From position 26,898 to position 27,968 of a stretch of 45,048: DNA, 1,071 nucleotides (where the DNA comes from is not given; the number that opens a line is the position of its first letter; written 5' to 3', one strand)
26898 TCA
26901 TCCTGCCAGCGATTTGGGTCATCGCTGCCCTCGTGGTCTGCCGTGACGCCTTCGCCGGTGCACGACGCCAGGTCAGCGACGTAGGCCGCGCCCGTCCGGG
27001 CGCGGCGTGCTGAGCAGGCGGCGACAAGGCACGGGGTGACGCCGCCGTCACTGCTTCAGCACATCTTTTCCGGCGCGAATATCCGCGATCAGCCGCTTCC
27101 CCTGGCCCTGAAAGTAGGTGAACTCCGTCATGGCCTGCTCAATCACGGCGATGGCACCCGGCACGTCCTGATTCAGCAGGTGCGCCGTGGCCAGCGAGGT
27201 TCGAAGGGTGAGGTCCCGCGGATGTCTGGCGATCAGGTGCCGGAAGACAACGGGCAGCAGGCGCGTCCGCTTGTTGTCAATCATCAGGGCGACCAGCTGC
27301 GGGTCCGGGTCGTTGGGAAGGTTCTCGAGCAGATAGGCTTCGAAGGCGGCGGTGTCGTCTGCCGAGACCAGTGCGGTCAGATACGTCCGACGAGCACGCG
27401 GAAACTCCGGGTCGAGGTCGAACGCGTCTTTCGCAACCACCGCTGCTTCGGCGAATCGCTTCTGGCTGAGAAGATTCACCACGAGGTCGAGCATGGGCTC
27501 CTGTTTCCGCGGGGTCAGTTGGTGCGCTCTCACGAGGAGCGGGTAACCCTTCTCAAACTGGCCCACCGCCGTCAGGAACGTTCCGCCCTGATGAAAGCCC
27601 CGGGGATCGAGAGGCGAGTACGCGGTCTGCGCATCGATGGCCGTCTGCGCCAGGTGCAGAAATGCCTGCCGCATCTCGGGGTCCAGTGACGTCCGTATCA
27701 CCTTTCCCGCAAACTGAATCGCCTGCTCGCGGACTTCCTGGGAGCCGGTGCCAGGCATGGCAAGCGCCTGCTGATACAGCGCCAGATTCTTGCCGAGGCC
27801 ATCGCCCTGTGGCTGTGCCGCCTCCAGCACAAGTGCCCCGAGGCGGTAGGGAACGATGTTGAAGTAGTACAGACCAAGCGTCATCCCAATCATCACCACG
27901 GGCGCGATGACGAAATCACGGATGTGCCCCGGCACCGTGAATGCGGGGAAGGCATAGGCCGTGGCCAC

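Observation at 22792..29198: Outward-facing module: MsbA/PglK-type exporter, membrane GT2, GT-C protein and Wzy_C-TPR, a candidate lipid-linked glycan flipping and transfer system (possibly protein O-glycosylation)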

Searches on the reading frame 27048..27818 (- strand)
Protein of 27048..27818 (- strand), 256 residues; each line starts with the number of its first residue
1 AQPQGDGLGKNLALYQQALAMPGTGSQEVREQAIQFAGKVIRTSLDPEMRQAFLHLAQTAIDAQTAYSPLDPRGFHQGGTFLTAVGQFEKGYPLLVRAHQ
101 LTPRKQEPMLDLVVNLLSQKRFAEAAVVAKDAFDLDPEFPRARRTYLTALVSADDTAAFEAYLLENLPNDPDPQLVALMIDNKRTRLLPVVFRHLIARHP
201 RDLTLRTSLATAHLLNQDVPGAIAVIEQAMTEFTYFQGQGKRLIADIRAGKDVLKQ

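Call 87: search_protein_families(library=pfam, proteins=[window:27048-27818:-], max_evalue=10)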
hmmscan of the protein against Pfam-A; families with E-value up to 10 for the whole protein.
window:27048-27818:- (256 aa): 6 families
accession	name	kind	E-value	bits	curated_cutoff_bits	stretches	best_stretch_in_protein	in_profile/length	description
PF14559.12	TPR_19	-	1.4e-10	41.7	25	3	116-179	1-65/68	Tetratricopeptide repeat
PF13432.12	TPR_16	-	5e-05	24.1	32.7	2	192-229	20-57/65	Tetratricopeptide repeat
PF13428.12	TPR_14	-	5.2e-05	24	23.5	1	112-146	7-41/44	Tetratricopeptide repeat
PF07719.23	TPR_2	-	0.017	15.7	27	0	116-138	11-33/34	Tetratricopeptide repeat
PF23354.1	TPR_NUP160_120_M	-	0.13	12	27.2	1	25-123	82-179/265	NUP160/120 middle TPR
PF13374.12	TPR_10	-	0.27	11.7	27.5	0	109-134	5-30/42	Tetratricopeptide repeat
